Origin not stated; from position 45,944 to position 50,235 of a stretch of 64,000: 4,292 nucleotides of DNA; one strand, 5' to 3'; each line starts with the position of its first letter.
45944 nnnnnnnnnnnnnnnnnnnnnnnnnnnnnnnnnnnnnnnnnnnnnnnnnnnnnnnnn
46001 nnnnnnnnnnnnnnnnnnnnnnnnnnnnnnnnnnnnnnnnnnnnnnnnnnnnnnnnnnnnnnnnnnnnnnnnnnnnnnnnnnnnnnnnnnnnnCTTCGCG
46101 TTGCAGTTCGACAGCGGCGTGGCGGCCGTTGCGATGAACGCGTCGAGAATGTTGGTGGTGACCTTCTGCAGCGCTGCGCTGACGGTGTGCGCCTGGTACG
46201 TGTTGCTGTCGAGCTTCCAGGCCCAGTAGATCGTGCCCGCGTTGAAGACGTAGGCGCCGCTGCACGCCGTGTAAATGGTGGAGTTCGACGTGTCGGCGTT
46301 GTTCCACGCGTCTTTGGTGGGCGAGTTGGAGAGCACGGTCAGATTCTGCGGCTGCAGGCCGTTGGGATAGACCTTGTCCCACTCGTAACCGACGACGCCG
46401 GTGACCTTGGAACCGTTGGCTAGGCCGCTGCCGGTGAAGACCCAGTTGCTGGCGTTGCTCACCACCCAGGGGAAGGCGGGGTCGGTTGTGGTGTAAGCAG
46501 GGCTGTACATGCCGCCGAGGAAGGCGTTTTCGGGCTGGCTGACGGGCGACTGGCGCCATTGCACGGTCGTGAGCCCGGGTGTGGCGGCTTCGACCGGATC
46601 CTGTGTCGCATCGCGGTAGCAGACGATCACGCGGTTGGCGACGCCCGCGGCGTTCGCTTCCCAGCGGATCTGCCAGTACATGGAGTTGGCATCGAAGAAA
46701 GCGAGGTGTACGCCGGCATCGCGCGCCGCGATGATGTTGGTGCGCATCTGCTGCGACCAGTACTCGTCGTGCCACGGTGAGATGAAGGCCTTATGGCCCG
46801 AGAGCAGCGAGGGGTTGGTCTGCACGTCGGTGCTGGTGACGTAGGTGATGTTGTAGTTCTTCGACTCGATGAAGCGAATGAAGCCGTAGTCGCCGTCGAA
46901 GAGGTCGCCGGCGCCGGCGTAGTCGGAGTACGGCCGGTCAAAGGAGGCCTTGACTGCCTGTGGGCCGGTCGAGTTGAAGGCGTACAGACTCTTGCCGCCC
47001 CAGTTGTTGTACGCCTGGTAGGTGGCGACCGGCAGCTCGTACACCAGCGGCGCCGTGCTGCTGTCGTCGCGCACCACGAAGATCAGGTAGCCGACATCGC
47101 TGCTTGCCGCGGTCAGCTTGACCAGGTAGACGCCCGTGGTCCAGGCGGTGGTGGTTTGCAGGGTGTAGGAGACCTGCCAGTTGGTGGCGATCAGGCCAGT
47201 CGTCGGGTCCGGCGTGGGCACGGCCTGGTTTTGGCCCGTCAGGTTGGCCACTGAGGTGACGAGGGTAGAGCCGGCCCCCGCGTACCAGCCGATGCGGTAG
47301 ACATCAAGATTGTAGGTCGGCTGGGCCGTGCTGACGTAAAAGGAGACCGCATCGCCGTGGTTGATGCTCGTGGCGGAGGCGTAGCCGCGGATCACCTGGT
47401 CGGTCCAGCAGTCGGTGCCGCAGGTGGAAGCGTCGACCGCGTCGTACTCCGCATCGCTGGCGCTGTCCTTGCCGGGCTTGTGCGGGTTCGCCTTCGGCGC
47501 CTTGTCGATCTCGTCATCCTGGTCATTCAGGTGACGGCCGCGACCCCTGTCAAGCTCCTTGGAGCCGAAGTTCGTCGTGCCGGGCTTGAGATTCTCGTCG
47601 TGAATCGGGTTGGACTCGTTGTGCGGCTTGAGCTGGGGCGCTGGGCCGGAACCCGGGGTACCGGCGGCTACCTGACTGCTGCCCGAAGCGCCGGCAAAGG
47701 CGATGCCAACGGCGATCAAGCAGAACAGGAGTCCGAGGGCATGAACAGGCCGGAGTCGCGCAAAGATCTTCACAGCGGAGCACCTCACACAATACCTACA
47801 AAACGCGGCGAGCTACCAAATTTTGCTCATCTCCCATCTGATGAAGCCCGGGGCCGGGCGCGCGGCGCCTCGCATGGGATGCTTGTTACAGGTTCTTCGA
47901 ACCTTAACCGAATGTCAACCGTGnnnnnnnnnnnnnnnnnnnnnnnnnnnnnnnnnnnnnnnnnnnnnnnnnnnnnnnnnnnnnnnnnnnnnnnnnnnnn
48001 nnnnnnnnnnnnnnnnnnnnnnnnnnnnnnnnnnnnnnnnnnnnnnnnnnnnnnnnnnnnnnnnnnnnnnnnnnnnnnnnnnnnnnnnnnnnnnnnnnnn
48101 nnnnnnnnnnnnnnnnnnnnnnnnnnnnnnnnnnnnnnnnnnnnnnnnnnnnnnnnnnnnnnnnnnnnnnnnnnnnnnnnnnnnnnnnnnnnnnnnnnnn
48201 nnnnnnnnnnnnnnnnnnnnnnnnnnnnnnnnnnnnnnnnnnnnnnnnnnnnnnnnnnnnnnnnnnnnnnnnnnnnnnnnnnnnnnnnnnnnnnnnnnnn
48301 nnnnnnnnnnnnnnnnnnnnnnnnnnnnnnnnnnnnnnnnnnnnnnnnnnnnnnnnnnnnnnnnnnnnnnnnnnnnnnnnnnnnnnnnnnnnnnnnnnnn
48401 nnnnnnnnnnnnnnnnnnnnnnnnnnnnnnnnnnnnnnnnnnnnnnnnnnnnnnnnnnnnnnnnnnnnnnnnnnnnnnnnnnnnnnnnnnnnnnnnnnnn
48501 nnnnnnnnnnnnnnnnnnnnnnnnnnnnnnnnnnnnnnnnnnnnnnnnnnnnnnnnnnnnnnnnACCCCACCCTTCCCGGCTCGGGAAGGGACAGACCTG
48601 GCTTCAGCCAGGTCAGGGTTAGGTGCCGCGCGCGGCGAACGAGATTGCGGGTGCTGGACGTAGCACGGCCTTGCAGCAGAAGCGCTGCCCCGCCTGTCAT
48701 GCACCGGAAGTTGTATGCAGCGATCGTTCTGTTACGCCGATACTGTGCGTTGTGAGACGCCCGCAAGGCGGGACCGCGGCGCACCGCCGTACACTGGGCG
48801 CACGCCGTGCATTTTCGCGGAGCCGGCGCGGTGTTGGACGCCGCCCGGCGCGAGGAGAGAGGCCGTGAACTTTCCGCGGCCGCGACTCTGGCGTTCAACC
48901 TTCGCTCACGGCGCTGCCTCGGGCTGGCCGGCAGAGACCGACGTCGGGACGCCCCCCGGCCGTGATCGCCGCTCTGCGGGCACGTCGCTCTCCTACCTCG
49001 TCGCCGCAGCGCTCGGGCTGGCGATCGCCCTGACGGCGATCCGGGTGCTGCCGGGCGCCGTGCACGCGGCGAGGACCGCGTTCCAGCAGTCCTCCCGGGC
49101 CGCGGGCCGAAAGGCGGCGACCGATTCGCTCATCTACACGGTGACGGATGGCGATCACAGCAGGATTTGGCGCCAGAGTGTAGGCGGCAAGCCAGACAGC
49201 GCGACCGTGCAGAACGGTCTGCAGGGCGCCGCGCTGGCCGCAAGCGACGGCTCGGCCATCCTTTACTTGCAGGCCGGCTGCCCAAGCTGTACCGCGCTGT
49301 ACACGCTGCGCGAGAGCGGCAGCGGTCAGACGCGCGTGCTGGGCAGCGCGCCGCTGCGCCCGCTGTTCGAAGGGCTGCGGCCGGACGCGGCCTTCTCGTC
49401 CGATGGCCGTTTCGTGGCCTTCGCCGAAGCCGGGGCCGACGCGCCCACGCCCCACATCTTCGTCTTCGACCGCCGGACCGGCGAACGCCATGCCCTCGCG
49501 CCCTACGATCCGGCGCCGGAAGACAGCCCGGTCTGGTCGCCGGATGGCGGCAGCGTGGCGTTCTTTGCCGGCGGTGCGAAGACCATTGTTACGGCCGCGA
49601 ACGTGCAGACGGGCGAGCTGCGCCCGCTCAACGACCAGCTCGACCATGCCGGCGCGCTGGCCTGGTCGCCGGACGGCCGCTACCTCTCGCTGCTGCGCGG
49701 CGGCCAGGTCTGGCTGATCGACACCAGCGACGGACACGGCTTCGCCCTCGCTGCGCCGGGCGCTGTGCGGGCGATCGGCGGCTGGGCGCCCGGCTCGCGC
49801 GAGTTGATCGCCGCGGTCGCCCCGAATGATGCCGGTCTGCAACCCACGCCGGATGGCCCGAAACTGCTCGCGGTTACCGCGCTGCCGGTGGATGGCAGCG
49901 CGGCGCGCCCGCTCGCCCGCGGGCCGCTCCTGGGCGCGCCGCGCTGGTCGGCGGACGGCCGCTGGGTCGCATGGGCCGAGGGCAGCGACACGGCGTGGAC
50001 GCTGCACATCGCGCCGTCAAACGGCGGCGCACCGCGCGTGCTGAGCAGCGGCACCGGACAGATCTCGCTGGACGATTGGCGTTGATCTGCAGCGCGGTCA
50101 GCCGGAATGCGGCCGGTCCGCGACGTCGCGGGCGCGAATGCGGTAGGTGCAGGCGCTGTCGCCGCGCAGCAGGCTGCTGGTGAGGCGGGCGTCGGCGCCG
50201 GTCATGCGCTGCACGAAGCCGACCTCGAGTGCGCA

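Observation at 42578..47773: Pair of large secreted proteins built from a repeated about 160-aa module (four copies) of unassigned family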

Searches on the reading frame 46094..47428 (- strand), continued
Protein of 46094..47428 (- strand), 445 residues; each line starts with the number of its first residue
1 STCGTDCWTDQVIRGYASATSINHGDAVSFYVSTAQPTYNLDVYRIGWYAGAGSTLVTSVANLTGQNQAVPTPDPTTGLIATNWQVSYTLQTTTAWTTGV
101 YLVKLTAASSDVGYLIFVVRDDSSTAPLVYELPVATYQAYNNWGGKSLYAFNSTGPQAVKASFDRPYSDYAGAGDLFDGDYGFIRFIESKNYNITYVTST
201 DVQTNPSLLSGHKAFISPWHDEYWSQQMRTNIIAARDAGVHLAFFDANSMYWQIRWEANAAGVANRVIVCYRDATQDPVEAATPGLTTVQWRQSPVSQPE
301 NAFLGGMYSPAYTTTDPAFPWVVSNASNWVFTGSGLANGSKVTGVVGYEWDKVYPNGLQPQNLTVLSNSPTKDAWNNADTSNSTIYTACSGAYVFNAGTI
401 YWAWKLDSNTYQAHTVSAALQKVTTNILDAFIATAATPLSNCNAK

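Call 68: find_related_loci(query=A5, collection=metagenome_contigs, flank=8000)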
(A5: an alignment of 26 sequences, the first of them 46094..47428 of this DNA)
Query A5 (445 aa) in metagenome_contigs; peptide patterns used: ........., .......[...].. (x = any residue, [..] = any of these).
600 stretches matched a pattern (row limit reached: there are more); 591 encode a relative of the query (tblastn E <= 1e-3); the best 80 are kept; 79 distinct loci.
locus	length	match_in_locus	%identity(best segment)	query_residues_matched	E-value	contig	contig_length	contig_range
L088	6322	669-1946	55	13-441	3e-160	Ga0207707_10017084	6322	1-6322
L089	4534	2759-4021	55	6-432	2e-163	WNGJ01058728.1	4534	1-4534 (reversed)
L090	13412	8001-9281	53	6-432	5e-155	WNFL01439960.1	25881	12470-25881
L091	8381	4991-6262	55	13-438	3e-154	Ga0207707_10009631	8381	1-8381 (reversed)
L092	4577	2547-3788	51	7-428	3e-134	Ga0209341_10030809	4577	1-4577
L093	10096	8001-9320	47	10-436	2e-121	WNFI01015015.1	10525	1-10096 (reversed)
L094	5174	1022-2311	46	13-431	4e-120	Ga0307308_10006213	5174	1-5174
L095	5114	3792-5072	46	8-428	7e-119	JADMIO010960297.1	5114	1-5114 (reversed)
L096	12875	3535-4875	46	4-434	2e-114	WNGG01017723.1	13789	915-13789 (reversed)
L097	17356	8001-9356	46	9-441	1e-113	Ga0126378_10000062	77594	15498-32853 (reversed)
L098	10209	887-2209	45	9-435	7e-113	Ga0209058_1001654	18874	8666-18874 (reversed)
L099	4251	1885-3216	43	13-444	8e-113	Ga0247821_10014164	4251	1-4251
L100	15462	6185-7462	55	13-441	4e-160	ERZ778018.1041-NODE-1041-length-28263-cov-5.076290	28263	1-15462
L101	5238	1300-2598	46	13-432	2e-109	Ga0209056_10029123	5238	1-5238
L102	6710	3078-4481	40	13-439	4e-109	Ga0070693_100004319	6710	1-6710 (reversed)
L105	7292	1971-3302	45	13-436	2e-106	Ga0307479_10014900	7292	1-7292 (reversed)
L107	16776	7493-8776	45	13-432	4e-108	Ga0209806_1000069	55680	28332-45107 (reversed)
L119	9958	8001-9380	41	10-438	4e-101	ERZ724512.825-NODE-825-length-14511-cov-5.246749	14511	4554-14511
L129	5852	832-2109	41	10-431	6e-98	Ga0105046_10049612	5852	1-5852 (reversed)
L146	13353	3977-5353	39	13-441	3e-94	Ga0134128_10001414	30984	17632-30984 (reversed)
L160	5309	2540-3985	38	9-439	7e-91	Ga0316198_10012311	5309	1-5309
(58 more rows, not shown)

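Call 72: search_protein_families(library=pfam, alignment_id=A6, max_evalue=0.00001)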
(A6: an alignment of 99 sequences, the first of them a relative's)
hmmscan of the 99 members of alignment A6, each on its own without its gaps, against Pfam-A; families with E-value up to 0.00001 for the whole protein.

A. member 1, L088:3491-4696:- (401 aa): 1 family
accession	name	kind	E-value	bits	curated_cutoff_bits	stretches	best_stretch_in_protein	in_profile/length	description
PF00155.27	Aminotran_1_2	-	8.8e-50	170.3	19.7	1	38-388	4-360/361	Aminotransferase class I and II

B. families by the number of members that match (of 99 scanned): 100 families (the first 25 are shown)
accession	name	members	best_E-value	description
PF02397.22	Bac_transf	6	2e-63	Bacterial sugar transferase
PF04542.20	Sigma70_r2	4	7.2e-18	Sigma-70 region 2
PF04545.22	Sigma70_r4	4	8.5e-11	Sigma-70, region 4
PF00158.32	Sigma54_activat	3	2.6e-72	Sigma-54 interaction domain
PF13692.12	Glyco_trans_1_4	3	1.4e-35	Glycosyl transferases group 1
PF00534.26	Glycos_transf_1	3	5.3e-35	Glycosyl transferases group 1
PF25601.1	AAA_lid_14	3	9.2e-28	AAA+ ATPase lid domain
PF00166.26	Cpn10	3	4e-26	Chaperonin 10 Kd subunit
PF14532.12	Sigma54_activ_2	3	5.1e-23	Sigma-54 interaction domain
PF02954.25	HTH_8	3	1.5e-13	Bacterial regulatory protein, Fis family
PF07728.20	AAA_5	3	2.9e-11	AAA domain (dynein-related subfamily)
PF02350.25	Epimerase_2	2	1.3e-120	UDP-N-acetylglucosamine 2-epimerase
PF07394.17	DUF1501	2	2e-80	Protein of unknown function (DUF1501)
PF07690.21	MFS_1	2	6.2e-55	Major Facilitator Superfamily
PF00155.27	Aminotran_1_2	2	3.9e-51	Aminotransferase class I and II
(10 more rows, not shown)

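Call 104: search_protein_families(library=pfam, proteins=[L090:6863-7561:+, L096:1316-2674:-, L105:4330-5328:+, L119:6653-7849:+, L146:5422-6474:+, L107:15292-16446:+, L129:2243-2998:+, L160:1286-2305:+, L094:172-837:+], max_evalue=0.00001)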
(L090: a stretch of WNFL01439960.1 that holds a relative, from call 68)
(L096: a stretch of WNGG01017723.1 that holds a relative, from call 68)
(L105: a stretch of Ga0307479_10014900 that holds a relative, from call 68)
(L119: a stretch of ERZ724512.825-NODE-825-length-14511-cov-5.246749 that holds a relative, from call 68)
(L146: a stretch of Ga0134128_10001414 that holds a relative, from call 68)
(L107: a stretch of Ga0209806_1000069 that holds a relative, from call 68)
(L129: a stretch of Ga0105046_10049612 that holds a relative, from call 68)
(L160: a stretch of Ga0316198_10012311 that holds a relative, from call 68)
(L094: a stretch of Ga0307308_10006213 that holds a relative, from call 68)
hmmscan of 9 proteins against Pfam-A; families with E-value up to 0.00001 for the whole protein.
L090:6863-7561:+ (232 aa): 1 family
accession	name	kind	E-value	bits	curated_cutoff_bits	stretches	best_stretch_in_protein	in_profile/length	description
PF02397.22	Bac_transf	-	1.3e-59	201.1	27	1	40-227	1-178/179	Bacterial sugar transferase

L096:1316-2674:- (452 aa): 6 families
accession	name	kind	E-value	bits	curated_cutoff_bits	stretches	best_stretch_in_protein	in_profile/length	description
PF00158.32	Sigma54_activat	-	2.6e-72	242.4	20.2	1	143-310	1-168/168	Sigma-54 interaction domain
PF00072.30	Response_reg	-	5.7e-30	104.2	30.2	1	6-114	1-110/111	Response regulator receiver domain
PF25601.1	AAA_lid_14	-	9.2e-28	96.4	27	1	316-389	2-75/87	AAA+ ATPase lid domain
PF14532.12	Sigma54_activ_2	-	5.1e-23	82.3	25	1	144-314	1-138/138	Sigma-54 interaction domain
PF02954.25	HTH_8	-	8.2e-10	38.7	22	1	410-448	3-41/42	Bacterial regulatory protein, Fis family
PF07728.20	AAA_5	-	7.2e-06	26.5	22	0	167-285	2-123/139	AAA domain (dynein-related subfamily)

L105:4330-5328:+ (332 aa): 4 families
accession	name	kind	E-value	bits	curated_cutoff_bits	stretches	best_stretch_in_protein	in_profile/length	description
PF00158.32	Sigma54_activat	-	2e-26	93.1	20.2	1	25-176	3-167/168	Sigma-54 interaction domain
PF14532.12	Sigma54_activ_2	-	4.7e-21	75.9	25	1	25-181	2-138/138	Sigma-54 interaction domain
PF25601.1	AAA_lid_14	-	1e-19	70.5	27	1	182-242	1-61/87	AAA+ ATPase lid domain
PF02954.25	HTH_8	-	1.5e-13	50.7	22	1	279-316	4-41/42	Bacterial regulatory protein, Fis family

L119:6653-7849:+ (398 aa): 2 families
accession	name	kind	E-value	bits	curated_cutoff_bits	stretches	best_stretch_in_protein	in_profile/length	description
PF04542.20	Sigma70_r2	-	8e-17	61.2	24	1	160-225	1-66/71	Sigma-70 region 2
PF04545.22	Sigma70_r4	-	1.2e-10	41.1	24.1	1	336-383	4-49/50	Sigma-70, region 4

L146:5422-6474:+ (350 aa): 5 families
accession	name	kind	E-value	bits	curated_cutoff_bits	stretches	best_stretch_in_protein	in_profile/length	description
PF00534.26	Glycos_transf_1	-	2.3e-24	86.3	26.4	1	169-308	14-159/172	Glycosyl transferases group 1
PF13692.12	Glyco_trans_1_4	-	1.7e-19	71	27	1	171-304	2-139/142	Glycosyl transferases group 1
PF13439.12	Glyco_transf_4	-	1e-18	68.4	28.5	1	18-127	1-109/170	Glycosyltransferase Family 4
PF13579.12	Glyco_trans_4_4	-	3.5e-12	47.4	29.7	1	19-121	1-109/158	Glycosyl transferase 4-like domain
PF13524.12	Glyco_trans_1_2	-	1.7e-06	28.5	25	1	226-323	29-132/144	Glycosyl transferase-like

L107:15292-16446:+ (384 aa): 1 family
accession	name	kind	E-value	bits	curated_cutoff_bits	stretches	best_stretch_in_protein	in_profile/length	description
PF02350.25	Epimerase_2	-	1.3e-120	402.8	30.6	1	35-373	5-346/347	UDP-N-acetylglucosamine 2-epimerase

L129:2243-2998:+ (251 aa): 1 family
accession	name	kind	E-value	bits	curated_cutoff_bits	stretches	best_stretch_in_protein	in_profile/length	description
PF02397.22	Bac_transf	-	5.5e-56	189.4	27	1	55-246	1-178/179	Bacterial sugar transferase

L160:1286-2305:+ (339 aa): 6 families
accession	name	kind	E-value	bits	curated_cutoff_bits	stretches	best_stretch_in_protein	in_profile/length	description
PF01370.27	Epimerase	-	4.8e-42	144.5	20.9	1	4-250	2-240/240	NAD dependent epimerase/dehydratase family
PF16363.11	GDP_Man_Dehyd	-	6.6e-24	85.4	27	1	4-322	1-329/332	GDP-mannose 4,6 dehydratase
PF01073.25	3Beta_HSD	-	1.3e-09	38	22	1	4-130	1-130/280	3-beta hydroxysteroid dehydrogenase/isomerase family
PF04321.23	RmlD_sub_bind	-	9.2e-09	35.2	27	1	1-134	1-118/287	RmlD substrate binding domain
PF13460.12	NAD_binding_10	-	3.2e-08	34.1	27.2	1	7-177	1-145/184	NAD(P)H-binding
PF03435.24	Sacchrp_dh_NADP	-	9.4e-08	32.9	25.1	1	4-76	2-78/129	Saccharopine dehydrogenase NADP binding domain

L094:172-837:+ (221 aa): 1 family
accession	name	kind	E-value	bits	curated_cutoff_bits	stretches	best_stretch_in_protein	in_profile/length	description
PF02397.22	Bac_transf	-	3.7e-62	209.5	27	1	26-215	1-178/179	Bacterial sugar transferase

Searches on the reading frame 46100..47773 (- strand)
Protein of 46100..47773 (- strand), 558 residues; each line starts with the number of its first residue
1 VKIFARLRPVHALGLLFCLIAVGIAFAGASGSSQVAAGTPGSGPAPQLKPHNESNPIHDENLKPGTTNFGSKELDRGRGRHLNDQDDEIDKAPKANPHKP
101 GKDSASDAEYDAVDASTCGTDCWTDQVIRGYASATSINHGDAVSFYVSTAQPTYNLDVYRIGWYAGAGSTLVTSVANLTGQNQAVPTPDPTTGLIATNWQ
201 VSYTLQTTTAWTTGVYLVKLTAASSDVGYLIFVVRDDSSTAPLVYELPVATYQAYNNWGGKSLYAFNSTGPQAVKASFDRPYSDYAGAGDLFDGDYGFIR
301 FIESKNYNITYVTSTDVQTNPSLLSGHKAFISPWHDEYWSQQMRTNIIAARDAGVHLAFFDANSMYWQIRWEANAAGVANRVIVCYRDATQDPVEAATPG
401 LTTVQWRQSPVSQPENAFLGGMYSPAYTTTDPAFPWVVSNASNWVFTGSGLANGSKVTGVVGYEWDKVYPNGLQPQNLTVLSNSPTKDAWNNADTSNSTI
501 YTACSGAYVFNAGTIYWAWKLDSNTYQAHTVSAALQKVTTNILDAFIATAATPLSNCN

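Call 9: search_solved_structures(query=window:46100-47773:-, max_evalue=1, show_alignments=1)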
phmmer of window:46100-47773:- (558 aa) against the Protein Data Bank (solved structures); distinct sequences matched with E-value up to 1: 2.
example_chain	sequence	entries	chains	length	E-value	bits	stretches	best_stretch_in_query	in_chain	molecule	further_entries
8i5a_A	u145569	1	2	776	2e-05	26.6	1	248-376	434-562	N-acetyl-(R)-beta-phenylalanine acylase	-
8huy_A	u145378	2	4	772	2e-05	26.5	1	248-376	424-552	Chains: A,B | N-acetyl-(R)-beta-phenylalanine acylase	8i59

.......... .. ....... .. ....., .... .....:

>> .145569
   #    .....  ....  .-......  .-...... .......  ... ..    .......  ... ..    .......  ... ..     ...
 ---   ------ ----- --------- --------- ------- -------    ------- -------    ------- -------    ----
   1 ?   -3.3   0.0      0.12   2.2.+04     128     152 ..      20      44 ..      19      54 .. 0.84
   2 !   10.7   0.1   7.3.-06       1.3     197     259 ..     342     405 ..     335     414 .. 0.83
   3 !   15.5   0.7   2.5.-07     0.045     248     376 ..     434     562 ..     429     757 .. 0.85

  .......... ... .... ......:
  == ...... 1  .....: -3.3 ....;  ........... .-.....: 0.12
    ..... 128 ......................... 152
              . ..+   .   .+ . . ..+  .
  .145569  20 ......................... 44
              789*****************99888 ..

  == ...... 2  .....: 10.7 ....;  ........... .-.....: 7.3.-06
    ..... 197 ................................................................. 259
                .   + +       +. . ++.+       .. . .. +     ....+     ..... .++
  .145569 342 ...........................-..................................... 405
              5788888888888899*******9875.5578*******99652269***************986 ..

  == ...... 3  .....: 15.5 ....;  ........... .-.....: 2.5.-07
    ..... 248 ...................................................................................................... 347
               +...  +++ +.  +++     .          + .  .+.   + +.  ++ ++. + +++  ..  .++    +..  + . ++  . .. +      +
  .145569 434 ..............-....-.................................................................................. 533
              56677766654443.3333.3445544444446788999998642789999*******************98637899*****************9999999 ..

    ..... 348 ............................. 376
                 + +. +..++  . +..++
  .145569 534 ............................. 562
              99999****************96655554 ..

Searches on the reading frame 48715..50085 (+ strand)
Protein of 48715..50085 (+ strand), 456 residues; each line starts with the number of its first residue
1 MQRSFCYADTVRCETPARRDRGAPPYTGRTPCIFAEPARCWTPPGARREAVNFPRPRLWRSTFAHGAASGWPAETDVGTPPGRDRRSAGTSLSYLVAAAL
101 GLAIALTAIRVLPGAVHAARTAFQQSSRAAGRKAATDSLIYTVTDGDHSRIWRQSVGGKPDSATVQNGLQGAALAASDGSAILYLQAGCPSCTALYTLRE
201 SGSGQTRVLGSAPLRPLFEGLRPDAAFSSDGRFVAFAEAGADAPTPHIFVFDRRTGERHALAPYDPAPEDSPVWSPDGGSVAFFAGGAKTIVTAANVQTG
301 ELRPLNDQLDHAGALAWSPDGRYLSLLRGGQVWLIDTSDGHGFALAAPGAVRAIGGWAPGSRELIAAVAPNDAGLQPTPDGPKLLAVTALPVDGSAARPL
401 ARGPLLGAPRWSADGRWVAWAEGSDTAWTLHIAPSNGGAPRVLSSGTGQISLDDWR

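Call 26: search_protein_families(library=pfam, proteins=[window:48715-50085:+], max_evalue=0.001)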
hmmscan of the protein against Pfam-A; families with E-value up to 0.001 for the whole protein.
window:48715-50085:+ (456 aa): 1 family
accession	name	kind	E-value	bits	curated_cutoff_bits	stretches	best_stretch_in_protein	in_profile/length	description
PF07676.18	PD40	-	1.1e-10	41.6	20.9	0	266-284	8-26/38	WD40-like Beta Propeller Repeat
